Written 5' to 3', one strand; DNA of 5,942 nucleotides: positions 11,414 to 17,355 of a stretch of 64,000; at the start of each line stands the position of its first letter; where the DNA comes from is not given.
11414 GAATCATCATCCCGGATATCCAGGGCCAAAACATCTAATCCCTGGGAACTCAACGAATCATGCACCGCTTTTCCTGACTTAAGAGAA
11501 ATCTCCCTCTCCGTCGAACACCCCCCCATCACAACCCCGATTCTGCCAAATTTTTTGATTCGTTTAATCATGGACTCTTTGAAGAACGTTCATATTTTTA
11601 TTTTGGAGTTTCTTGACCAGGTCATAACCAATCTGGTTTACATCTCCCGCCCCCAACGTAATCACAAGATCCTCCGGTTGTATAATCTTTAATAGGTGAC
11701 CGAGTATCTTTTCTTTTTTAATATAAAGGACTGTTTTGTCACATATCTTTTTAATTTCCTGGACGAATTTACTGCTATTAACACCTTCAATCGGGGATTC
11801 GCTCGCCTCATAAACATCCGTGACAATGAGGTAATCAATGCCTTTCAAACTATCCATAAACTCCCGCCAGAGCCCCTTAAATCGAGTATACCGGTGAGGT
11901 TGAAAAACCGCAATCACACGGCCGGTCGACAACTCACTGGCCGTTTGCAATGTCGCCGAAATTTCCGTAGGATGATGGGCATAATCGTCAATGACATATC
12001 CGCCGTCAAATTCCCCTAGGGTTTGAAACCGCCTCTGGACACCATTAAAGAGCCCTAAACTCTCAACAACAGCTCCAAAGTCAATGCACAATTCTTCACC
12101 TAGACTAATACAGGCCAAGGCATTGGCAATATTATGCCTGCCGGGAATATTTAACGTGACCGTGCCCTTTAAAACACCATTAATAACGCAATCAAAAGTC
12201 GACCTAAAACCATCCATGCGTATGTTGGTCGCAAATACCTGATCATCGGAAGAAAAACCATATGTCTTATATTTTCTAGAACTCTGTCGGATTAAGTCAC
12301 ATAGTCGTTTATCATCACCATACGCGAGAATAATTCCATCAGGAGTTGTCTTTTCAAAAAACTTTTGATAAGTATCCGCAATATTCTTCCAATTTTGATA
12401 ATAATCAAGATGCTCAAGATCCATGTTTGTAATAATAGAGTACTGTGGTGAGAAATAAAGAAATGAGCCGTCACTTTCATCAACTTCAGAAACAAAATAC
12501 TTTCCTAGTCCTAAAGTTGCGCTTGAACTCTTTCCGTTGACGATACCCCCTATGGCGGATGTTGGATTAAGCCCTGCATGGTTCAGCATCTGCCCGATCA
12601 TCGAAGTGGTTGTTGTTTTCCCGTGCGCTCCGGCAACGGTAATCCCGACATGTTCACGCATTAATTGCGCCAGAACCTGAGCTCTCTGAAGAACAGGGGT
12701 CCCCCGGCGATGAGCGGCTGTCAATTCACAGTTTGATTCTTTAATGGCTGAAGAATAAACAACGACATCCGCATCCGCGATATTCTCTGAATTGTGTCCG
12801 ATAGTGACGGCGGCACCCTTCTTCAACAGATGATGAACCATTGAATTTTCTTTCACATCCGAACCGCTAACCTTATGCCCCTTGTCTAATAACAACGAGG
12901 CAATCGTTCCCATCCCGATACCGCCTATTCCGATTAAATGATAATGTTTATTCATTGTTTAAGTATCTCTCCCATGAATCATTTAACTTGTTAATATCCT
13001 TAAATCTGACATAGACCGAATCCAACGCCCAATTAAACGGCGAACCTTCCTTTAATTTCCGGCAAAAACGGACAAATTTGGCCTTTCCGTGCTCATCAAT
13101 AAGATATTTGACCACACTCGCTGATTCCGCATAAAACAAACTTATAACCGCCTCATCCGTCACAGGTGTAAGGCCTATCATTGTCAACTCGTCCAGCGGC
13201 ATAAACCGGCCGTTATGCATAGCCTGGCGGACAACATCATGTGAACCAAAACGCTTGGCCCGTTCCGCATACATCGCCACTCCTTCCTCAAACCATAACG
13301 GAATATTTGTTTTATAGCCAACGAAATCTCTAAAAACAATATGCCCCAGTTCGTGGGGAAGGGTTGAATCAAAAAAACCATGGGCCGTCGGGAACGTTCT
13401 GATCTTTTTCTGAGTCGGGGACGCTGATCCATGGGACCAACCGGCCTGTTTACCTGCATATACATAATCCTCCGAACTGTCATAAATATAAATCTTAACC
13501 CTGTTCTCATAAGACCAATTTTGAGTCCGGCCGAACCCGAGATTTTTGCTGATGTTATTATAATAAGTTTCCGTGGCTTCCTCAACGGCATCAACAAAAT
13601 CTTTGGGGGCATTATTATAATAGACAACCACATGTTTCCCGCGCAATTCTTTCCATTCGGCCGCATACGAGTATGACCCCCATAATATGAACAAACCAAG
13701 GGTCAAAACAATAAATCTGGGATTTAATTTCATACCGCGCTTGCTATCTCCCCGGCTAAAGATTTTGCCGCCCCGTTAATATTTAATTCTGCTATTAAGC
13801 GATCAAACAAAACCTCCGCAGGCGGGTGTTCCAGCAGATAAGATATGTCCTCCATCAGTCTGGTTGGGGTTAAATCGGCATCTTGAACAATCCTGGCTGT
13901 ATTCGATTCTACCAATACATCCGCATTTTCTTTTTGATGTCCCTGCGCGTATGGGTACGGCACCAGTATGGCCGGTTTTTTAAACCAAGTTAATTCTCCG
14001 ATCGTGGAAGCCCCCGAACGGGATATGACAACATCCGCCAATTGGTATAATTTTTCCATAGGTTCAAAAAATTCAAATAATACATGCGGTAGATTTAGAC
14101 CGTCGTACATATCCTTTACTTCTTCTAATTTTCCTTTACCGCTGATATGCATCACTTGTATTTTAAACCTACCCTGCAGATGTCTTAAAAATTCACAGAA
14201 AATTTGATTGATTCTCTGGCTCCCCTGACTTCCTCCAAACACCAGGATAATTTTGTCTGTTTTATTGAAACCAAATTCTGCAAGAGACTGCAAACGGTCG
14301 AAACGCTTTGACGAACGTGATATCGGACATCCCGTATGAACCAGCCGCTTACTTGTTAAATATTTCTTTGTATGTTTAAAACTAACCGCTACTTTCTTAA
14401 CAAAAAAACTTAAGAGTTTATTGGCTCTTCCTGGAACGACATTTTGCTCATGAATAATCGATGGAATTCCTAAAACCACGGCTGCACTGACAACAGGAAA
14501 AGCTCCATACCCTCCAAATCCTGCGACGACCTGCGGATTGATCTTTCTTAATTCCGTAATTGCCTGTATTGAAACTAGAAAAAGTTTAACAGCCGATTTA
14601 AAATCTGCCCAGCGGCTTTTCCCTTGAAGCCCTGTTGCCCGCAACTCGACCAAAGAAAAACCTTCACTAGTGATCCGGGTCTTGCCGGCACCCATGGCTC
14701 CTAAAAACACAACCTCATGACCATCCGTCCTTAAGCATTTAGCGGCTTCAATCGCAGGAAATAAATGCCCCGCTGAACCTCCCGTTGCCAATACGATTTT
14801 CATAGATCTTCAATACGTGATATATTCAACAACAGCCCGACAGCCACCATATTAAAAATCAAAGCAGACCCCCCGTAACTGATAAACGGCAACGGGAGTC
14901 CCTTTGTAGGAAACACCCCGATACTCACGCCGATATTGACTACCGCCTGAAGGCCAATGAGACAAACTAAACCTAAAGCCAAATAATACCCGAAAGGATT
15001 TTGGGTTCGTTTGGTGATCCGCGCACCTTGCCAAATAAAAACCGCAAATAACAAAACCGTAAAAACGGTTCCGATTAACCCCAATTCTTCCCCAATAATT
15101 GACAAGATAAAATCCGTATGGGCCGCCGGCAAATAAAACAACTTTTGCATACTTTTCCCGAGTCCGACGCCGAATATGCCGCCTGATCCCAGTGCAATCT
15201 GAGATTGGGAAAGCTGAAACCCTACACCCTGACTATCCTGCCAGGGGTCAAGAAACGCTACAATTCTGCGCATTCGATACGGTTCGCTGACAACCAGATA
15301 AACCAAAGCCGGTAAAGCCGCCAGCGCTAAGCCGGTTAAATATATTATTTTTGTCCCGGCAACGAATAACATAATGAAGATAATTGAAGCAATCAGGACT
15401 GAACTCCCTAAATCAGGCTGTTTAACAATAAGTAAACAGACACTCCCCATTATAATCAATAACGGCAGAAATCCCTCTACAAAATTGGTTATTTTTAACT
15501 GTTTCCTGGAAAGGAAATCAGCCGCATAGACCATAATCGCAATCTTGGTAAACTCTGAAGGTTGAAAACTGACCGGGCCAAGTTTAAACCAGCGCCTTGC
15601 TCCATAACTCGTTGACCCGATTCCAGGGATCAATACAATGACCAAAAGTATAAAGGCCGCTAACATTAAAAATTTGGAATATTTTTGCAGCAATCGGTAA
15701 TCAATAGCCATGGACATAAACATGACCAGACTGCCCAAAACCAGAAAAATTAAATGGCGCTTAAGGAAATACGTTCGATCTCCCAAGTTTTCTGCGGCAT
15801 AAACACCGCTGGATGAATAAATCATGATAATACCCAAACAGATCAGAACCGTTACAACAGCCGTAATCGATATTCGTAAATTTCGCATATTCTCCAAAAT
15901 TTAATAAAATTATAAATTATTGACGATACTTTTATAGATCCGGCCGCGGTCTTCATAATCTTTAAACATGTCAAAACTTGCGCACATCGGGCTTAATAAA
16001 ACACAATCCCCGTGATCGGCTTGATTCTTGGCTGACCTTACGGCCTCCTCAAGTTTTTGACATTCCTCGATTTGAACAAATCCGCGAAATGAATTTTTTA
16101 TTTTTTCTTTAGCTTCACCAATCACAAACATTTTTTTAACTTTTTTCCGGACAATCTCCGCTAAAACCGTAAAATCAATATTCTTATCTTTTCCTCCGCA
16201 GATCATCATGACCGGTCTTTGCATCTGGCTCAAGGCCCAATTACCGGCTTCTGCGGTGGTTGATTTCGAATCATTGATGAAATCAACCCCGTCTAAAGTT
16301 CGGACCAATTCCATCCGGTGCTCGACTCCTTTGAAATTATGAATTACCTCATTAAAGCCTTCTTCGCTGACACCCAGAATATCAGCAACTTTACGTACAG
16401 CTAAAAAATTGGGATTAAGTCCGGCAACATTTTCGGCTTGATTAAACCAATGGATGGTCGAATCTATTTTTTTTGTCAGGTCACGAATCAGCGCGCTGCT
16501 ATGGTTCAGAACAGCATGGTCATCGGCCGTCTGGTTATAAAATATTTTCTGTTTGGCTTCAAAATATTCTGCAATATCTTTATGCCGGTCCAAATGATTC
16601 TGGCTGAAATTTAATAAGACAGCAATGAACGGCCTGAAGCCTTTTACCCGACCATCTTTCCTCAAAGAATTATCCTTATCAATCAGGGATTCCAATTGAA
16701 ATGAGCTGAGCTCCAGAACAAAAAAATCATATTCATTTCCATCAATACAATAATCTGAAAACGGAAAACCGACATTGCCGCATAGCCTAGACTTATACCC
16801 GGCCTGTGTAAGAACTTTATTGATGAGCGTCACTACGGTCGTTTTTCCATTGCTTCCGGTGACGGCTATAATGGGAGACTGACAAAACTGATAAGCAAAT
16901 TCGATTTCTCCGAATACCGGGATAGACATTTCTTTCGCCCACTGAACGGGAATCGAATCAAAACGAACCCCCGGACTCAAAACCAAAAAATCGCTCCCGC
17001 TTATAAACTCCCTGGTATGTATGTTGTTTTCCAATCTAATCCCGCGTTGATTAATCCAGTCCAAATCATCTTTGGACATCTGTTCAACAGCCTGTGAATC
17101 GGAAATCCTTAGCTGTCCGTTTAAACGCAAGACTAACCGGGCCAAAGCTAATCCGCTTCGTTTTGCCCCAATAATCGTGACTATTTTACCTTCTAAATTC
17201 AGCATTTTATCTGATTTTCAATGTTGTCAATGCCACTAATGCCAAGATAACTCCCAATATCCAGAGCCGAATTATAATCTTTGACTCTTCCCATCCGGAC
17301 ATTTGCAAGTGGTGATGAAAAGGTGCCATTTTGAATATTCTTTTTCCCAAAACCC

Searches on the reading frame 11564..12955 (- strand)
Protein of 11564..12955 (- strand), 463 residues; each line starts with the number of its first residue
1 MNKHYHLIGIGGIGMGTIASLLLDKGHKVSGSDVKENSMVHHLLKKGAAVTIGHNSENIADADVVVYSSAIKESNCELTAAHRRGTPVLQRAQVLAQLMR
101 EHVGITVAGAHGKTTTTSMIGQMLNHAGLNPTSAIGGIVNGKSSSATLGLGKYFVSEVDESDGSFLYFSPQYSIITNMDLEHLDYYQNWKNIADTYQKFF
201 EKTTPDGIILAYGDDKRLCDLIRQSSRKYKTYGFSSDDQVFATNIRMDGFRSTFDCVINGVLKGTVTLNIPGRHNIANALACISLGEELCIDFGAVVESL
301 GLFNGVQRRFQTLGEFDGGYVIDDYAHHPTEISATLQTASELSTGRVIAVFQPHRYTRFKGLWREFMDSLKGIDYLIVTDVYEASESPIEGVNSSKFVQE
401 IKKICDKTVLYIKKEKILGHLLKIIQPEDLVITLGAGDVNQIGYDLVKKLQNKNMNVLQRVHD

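Call 86: search_protein_families(library=pfam, proteins=[window:11564-12955:-], max_evalue=0.00001)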
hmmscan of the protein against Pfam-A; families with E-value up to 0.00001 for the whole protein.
window:11564-12955:- (463 aa): 3 families
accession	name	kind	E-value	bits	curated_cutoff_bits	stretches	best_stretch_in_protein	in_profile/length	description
PF01225.30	Mur_ligase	-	1.2e-27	96.6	21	1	4-101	1-93/95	Mur ligase family, catalytic domain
PF08245.18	Mur_ligase_M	-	6.8e-26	91.9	24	1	107-284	1-198/200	Mur ligase middle domain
PF02875.26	Mur_ligase_C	-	8.6e-20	72.3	28.4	1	308-437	1-127/127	Mur ligase, glutamate ligase domain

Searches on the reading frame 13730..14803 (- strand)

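Call 86: search_protein_families(library=pfam, proteins=[window:13730-14803:-], max_evalue=0.00001)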
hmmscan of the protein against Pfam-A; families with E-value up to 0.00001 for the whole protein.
window:13730-14803:- (357 aa): 2 families
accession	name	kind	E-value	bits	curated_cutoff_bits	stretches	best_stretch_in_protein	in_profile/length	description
PF04101.22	Glyco_tran_28_C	-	3.1e-38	131.9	22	1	185-328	1-145/166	Glycosyltransferase family 28 C-terminal domain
PF03033.26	Glyco_transf_28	-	1.3e-32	113.2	26.2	1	3-139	1-138/139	Glycosyltransferase family 28 N-terminal domain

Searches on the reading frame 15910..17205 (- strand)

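Call 86: search_protein_families(library=pfam, proteins=[window:15910-17205:-], max_evalue=0.00001)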
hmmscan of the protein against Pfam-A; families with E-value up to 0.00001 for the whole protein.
window:15910-17205:- (431 aa): 2 families
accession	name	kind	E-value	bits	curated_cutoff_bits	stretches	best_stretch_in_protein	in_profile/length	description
PF08245.18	Mur_ligase_M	-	2.1e-24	87.1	24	1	115-260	1-151/200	Mur ligase middle domain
PF02875.26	Mur_ligase_C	-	2e-12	48.5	28.4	1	296-406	1-125/127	Mur ligase, glutamate ligase domain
